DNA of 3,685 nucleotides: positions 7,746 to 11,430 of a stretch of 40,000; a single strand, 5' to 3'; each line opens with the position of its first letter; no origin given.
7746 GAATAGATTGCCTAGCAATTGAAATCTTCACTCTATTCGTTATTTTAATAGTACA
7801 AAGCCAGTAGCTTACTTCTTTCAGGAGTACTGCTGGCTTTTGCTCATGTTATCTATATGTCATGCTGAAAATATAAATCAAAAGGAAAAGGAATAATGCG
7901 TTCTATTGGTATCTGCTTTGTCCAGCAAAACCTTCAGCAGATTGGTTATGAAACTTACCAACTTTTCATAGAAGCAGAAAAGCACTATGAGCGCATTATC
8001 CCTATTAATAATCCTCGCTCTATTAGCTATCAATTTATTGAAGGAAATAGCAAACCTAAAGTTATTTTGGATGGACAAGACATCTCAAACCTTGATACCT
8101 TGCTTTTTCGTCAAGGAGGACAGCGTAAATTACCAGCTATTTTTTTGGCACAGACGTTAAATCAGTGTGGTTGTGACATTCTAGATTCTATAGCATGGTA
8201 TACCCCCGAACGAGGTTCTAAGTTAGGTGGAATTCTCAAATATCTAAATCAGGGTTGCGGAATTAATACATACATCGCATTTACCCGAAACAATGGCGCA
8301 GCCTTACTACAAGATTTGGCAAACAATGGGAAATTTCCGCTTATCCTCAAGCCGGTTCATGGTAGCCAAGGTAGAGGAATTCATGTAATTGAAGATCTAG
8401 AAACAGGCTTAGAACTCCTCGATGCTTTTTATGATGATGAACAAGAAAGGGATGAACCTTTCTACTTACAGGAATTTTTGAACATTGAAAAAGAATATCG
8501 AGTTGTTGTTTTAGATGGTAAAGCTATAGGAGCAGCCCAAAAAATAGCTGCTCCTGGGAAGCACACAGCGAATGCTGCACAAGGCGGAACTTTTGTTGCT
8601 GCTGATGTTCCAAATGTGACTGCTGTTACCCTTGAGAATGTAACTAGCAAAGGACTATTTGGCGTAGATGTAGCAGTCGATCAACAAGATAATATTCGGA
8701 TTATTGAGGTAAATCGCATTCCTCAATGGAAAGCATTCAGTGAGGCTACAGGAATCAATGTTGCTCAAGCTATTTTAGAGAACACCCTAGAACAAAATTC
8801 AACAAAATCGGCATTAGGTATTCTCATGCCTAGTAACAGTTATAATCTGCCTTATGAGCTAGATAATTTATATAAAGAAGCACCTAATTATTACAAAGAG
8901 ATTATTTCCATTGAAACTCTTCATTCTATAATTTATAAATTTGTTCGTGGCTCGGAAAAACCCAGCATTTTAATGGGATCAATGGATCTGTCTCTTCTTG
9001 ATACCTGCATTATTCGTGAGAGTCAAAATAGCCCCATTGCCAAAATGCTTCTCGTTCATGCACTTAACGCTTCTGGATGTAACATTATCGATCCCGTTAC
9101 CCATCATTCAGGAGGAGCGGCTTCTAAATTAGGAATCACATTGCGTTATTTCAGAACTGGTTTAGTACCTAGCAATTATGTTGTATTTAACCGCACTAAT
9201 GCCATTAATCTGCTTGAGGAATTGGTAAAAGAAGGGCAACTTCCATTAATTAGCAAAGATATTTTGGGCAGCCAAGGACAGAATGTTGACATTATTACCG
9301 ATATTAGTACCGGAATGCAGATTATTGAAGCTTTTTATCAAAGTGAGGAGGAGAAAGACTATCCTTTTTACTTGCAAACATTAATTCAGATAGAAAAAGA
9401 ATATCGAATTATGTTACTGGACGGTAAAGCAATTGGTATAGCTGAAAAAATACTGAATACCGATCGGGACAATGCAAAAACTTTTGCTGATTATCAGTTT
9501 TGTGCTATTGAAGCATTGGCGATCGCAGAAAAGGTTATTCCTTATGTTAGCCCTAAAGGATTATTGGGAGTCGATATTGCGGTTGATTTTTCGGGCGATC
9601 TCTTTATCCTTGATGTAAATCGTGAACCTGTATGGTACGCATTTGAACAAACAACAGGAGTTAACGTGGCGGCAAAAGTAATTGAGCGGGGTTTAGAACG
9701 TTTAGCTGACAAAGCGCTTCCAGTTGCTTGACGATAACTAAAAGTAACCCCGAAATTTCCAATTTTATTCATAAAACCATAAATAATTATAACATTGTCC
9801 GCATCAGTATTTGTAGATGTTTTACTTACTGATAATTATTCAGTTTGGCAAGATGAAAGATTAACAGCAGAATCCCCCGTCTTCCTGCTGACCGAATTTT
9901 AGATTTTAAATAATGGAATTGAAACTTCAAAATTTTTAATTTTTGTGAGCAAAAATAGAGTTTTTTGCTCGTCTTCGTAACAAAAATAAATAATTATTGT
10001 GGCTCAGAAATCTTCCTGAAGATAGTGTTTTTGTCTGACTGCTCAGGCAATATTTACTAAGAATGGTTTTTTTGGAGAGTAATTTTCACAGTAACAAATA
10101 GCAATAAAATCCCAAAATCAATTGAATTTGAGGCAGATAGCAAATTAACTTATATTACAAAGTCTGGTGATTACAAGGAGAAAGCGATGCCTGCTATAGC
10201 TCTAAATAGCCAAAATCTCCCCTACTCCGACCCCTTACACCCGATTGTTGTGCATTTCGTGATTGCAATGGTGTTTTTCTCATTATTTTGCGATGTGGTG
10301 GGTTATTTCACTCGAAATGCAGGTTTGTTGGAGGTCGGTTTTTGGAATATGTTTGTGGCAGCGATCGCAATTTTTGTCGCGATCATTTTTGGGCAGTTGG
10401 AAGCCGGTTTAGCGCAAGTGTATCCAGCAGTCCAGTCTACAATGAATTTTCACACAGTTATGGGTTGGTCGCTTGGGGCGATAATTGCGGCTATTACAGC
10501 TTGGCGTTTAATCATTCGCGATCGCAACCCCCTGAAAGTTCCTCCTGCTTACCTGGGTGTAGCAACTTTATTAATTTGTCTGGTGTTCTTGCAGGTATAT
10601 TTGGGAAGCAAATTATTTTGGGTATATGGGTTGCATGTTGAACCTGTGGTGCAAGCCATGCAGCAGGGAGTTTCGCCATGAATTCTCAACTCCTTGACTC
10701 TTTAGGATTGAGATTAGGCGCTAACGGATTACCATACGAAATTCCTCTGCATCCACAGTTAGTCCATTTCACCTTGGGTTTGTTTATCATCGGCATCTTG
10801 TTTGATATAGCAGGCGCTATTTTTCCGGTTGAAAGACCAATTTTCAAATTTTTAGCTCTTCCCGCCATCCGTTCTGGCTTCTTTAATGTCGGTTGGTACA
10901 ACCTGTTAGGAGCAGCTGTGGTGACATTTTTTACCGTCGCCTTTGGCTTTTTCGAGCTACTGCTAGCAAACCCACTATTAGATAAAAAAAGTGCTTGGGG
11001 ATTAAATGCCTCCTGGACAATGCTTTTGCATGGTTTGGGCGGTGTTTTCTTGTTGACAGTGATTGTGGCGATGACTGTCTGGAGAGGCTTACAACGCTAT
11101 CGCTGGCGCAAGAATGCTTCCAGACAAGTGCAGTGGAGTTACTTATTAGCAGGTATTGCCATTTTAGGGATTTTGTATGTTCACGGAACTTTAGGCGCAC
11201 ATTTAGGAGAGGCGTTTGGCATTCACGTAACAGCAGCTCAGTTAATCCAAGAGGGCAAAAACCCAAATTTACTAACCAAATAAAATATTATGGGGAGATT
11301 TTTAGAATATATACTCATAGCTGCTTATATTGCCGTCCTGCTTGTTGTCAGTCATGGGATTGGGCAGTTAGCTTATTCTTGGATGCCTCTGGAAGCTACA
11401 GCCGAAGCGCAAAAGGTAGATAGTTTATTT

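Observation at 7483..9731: Unannotated GG-motif / acidic-hexaproline peptide next to a fused double RimK-type ATP-grasp protein: candidate novel RiPP-like system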

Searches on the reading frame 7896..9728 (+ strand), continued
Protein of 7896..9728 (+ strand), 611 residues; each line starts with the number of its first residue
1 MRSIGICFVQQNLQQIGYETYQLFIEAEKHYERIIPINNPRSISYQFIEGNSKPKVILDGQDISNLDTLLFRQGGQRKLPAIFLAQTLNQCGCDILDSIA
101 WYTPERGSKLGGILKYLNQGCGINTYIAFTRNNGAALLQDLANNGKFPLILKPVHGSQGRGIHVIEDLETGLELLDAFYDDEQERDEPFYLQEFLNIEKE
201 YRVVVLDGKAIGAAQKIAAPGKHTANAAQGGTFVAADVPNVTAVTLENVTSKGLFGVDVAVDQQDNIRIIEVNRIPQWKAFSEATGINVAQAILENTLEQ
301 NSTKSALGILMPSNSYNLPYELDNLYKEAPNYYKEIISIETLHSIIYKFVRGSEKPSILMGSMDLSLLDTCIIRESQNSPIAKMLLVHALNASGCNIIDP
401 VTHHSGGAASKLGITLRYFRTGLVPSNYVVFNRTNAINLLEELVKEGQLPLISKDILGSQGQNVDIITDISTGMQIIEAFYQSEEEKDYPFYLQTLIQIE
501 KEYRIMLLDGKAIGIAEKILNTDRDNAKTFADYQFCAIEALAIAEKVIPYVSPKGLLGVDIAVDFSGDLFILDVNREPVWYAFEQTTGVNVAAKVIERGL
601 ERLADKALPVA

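Call 69: fold_search(model_id=the predicted structure, library=pdb)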
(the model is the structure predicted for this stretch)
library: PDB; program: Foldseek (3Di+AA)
matches with E <= 10: 1250; with E <= 0.001: 614
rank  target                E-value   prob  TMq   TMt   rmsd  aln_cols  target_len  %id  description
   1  3vpb_B                9.3e-16  1.00  0.30  0.61  15.6       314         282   21  ArgX from Sulfolobus tokodaii complexed with LysW/Glu/ADP/Mg/Zn/Sulfate (released 2013-02-27)
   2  5k2m_A                1.1e-15  1.00  0.29  0.62  16.0       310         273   20  Bifunctional LysX/ArgX from Thermococcus kodakarensis with LysW-gamma-AAA (released 2016-09-07)
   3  3vpb_A                1.4e-15  1.00  0.29  0.60  15.6       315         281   20  ArgX from Sulfolobus tokodaii complexed with LysW/Glu/ADP/Mg/Zn/Sulfate (released 2013-02-27)
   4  5k2m_H                3.1e-15  1.00  0.26  0.56  15.3       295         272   20  Bifunctional LysX/ArgX from Thermococcus kodakarensis with LysW-gamma-AAA (released 2016-09-07)
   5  5zct_A                1.0e-14  1.00  0.28  0.56  16.8       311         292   19  The crystal structure of the poly-alpha-L-glutamate peptides synthetase RimK at 2.05 angstrom resolution. (released 2018-07-25)
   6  5zct_C                2.0e-14  1.00  0.27  0.54  16.5       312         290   18  The crystal structure of the poly-alpha-L-glutamate peptides synthetase RimK at 2.05 angstrom resolution. (released 2018-07-25)
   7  3vpc_C                2.7e-14  1.00  0.29  0.61  15.8       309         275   19  ArgX from Sulfolobus tokodaii complexed with ADP (released 2013-02-27)
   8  5zk6                  6.3e-14  1.00  0.28  0.56  17.0       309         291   21  Crystal structure of RimK complexed with RpsF (released 2019-03-27)
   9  5k2m_D                7.4e-14  1.00  0.28  0.59  16.1       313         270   18  Bifunctional LysX/ArgX from Thermococcus kodakarensis with LysW-gamma-AAA (released 2016-09-07)
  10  7qys_E                1.6e-13  1.00  0.28  0.56  16.8       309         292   22  Crystal structure of RimK from Pseudomonas syringae DC3000 (released 2022-10-05)
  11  7qys_D                1.8e-13  1.00  0.28  0.56  16.8       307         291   22  Crystal structure of RimK from Pseudomonas syringae DC3000 (released 2022-10-05)
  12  3vpd_A                2.0e-13  1.00  0.28  0.57  16.0       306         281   17  LysX from Thermus thermophilus complexed with AMP-PNP (released 2013-02-27)
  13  4iwx                  2.2e-13  1.00  0.27  0.52  16.9       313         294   17  Rimk structure at 2.85A (released 2013-05-08)
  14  7qys_L                2.3e-13  1.00  0.28  0.55  16.7       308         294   22  Crystal structure of RimK from Pseudomonas syringae DC3000 (released 2022-10-05)
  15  1bxr_A                2.5e-13  1.00  0.25  0.15  18.5       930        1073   13  STRUCTURE OF CARBAMOYL PHOSPHATE SYNTHETASE COMPLEXED WITH THE ATP ANALOG AMPPNP (released 1999-04-20)
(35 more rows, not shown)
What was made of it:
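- Closest known: RimK / ribosomal protein S6. Same: RimK structures are among the top fold hits (call 69).
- PsnB and PruB are detectable structural relatives (call 69). RimK/LysX/ArgX outrank graspetide ligases by about four orders of magnitude in E-value, with higher TM-scores (call 69).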

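Call 78: search_protein_families(library=padloc, proteins=[window:7896-9728:+], max_evalue=0.001)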
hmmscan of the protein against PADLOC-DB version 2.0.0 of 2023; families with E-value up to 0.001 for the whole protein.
window:7896-9728:+ (611 aa): 0 families

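Call 86: search_protein_families(library=pfam, proteins=[P0067, P0110, P0131, P0112, P0140, P0136, P0152, P0019], max_evalue=0.00001)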
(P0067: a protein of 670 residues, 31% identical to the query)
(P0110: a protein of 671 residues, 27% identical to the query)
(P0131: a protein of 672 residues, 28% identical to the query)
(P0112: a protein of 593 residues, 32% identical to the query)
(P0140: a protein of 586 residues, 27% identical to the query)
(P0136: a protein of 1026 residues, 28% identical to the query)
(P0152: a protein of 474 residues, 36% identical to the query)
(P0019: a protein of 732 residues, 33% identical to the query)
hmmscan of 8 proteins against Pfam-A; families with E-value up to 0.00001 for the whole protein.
P0067 (670 aa): 4 families
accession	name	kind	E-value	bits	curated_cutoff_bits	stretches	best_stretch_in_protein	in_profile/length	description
PF09587.15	PGA_cap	-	4.2e-57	194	27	1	309-568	1-254/255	Bacterial capsule synthesis protein PGA_cap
PF08443.16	RimK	-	1.1e-11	45.2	21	1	136-281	39-179/188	RimK-like ATP-grasp domain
PF18299.6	R2K_2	-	2.9e-07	30.9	26.2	1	172-268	51-130/147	ATP-grasp domain, R2K clade family 2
PF02955.21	GSH-S_ATP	-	3.5e-06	27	23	1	127-232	21-131/175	Prokaryotic glutathione synthetase, ATP-grasp domain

P0110 (671 aa): 3 families
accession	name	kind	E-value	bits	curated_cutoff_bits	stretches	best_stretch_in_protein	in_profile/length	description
PF09587.15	PGA_cap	-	3.1e-46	158.4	27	1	321-580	3-254/255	Bacterial capsule synthesis protein PGA_cap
PF08443.16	RimK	-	2.2e-08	34.4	21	1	129-290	21-175/188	RimK-like ATP-grasp domain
PF14398.11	ATPgrasp_YheCD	-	5.6e-06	26.2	26.8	0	258-306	203-251/255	YheC/D like ATP-grasp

P0131 (672 aa): 4 families
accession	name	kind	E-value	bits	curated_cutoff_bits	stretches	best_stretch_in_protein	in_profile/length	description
PF09587.15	PGA_cap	-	5.6e-53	180.5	27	1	310-568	1-254/255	Bacterial capsule synthesis protein PGA_cap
PF08443.16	RimK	-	9e-09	35.6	21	1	138-276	40-172/188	RimK-like ATP-grasp domain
PF14243.11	R2K_3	-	5.1e-07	30.5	26.3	1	172-268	71-149/169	ATP-grasp domain, R2K clade family 3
PF18299.6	R2K_2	-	4.7e-06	27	26.2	0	175-269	53-130/147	ATP-grasp domain, R2K clade family 2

P0112 (593 aa): 3 families
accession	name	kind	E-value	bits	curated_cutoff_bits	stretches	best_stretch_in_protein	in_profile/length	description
PF08443.16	RimK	-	6.8e-23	81.7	21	1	109-274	24-187/188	RimK-like ATP-grasp domain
PF02955.21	GSH-S_ATP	-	2.9e-08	33.8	23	1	128-237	34-152/175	Prokaryotic glutathione synthetase, ATP-grasp domain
PF02655.19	ATP-grasp_3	-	2e-07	31.6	23.2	1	118-252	30-155/160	ATP-grasp domain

P0140 (586 aa): 6 families
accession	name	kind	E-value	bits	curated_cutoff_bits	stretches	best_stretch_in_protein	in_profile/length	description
PF08443.16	RimK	-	2.7e-42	145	21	3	86-267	8-187/188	RimK-like ATP-grasp domain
PF02655.19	ATP-grasp_3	-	2.3e-15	57.5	23.2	1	86-245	8-155/160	ATP-grasp domain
PF07478.18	Dala_Dala_lig_C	-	2e-12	47.5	24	1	363-461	30-123/204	D-ala D-ala ligase C-terminus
PF02955.21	GSH-S_ATP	-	5.3e-09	36.2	23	0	119-190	34-107/175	Prokaryotic glutathione synthetase, ATP-grasp domain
PF02222.28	ATP-grasp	-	2e-07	31.2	27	0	340-416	3-77/179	ATP-grasp domain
PF14397.11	ATPgrasp_ST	-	6e-07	29.4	31.4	0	321-407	10-98/278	Sugar-transfer associated ATP-grasp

P0136 (1026 aa): 6 families
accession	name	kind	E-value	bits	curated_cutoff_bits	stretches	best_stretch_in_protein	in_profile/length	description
PF09587.15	PGA_cap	-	1.2e-53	182.7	27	1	665-922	2-254/255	Bacterial capsule synthesis protein PGA_cap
PF08443.16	RimK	-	4e-11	43.3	21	0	472-635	21-177/188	RimK-like ATP-grasp domain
PF02955.21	GSH-S_ATP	-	2.8e-10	40.4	23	0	492-622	31-160/175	Prokaryotic glutathione synthetase, ATP-grasp domain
PF14397.11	ATPgrasp_ST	-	6.7e-07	29.2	31.4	0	77-140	18-85/278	Sugar-transfer associated ATP-grasp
PF18299.6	R2K_2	-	1.1e-06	29.1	26.2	0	525-623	50-130/147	ATP-grasp domain, R2K clade family 2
PF07478.18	Dala_Dala_lig_C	-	1.6e-06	28.2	24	0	87-172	1-93/204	D-ala D-ala ligase C-terminus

P0152 (474 aa): 3 families
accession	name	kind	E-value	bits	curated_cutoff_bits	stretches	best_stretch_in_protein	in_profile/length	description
PF10137.14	CAP12-PCTIR_TIR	-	8.3e-27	94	24.7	1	330-446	2-116/119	CAP12/Pycsar effector protein, TIR domain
PF08443.16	RimK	-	3.5e-16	59.8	21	1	137-299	30-186/188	RimK-like ATP-grasp domain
PF02955.21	GSH-S_ATP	-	5.1e-08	33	23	1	137-267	24-154/175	Prokaryotic glutathione synthetase, ATP-grasp domain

P0019 (732 aa): 4 families
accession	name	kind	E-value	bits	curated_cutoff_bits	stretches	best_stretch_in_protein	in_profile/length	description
PF13676.11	TIR_2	-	1.3e-15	58.4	28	1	592-700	2-104/122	TIR domain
PF08443.16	RimK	-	6.5e-14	52.4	21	1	144-304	32-187/188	RimK-like ATP-grasp domain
PF01582.25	TIR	-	4.9e-09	36.7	21.3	1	607-695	22-109/179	TIR domain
PF18299.6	R2K_2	-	2e-06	28.2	26.2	1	180-287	42-135/147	ATP-grasp domain, R2K clade family 2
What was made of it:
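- More distant relatives are fused to PGA_cap (call 86).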

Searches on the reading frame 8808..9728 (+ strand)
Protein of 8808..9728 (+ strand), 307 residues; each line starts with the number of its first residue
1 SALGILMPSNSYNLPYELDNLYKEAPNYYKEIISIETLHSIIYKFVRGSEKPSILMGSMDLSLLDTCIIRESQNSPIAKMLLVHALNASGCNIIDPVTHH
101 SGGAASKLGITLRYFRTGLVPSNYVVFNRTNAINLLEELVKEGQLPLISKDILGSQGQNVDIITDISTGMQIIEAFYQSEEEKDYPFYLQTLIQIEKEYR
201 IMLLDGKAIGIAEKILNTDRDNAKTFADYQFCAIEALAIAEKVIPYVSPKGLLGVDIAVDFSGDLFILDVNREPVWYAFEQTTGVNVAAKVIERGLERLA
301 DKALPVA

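Call 20: search_solved_structures(query=window:8811-9728:+, max_evalue=10, show_alignments=3)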
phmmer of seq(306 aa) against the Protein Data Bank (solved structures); distinct sequences matched with E-value up to 10: 5.
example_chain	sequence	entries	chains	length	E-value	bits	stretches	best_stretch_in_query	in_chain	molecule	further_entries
3vpb_A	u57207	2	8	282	0.012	18.1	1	104-293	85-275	Putative acetylornithine deacetylase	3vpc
5zct_A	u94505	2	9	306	0.17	14.3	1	249-299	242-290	Ribosomal protein S6--L-glutamate ligase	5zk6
4iwx_A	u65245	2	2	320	0.19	14.2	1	249-299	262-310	Ribosomal protein S6 modification protein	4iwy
2ekn_A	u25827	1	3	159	1.1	11.6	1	222-288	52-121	Probable molybdenum cofactor biosynthesis protein C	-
3ehq_A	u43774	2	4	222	1.2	11.6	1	115-148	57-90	Osteoclast-stimulating factor 1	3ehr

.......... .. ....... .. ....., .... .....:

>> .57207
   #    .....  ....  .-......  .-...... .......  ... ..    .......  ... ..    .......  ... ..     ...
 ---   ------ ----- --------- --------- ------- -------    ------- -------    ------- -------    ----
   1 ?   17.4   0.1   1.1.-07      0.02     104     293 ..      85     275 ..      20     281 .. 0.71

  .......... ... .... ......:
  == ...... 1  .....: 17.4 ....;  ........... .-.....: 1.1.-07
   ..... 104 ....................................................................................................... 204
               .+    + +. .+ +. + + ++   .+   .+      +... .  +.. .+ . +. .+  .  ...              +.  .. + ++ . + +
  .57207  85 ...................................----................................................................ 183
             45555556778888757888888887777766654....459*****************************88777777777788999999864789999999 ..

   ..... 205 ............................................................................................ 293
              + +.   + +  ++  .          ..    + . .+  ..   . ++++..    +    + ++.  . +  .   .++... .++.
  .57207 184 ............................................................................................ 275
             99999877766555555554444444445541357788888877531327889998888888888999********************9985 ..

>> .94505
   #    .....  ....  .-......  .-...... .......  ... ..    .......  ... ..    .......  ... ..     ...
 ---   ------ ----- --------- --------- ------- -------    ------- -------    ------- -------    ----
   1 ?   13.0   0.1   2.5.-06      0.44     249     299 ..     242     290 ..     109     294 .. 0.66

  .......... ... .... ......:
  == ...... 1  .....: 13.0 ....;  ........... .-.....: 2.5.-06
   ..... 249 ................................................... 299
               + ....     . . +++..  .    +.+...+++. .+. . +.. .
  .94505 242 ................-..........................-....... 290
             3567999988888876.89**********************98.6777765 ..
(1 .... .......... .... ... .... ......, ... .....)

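Call 66: search_protein_families(library=ncbifam, proteins=[window:8808-9728:+], max_evalue=0.00001)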
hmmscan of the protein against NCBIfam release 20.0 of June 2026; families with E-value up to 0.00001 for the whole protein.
window:8808-9728:+ (307 aa): 3 families
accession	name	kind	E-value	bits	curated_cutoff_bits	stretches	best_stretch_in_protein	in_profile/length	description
TIGR00768.1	rimK_fam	subfamily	2.2e-18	66.6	143.4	1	54-293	38-274/276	RimK family alpha-L-glutamate ligase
TIGR02144.1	LysX_arch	equivalog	3e-13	49.5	275.6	1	63-296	47-276/281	lysine biosynthesis protein LysX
NF040720.1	MptN_Meth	equivalog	1.2e-12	47.5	350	1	46-293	44-288/291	tetrahydromethanopterin:alpha-L-glutamate ligase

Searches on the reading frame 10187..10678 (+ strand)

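Call 58: search_protein_families(library=pfam, proteins=[window:10187-10678:+], max_evalue=0.0001)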
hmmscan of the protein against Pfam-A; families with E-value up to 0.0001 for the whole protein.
window:10187-10678:+ (164 aa): 1 family
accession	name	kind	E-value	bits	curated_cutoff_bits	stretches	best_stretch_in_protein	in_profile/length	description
PF09990.14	DUF2231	-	5.8e-39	133.8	26.4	1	15-152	2-138/139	Predicted membrane protein (DUF2231)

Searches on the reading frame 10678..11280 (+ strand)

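Call 58: search_protein_families(library=pfam, proteins=[window:10678-11280:+], max_evalue=0.0001)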
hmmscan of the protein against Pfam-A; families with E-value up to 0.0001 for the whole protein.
window:10678-11280:+ (201 aa): 1 family
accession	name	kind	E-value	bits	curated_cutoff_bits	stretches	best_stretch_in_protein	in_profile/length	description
PF09990.14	DUF2231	-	2.2e-34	118.9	26.4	1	22-185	2-138/139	Predicted membrane protein (DUF2231)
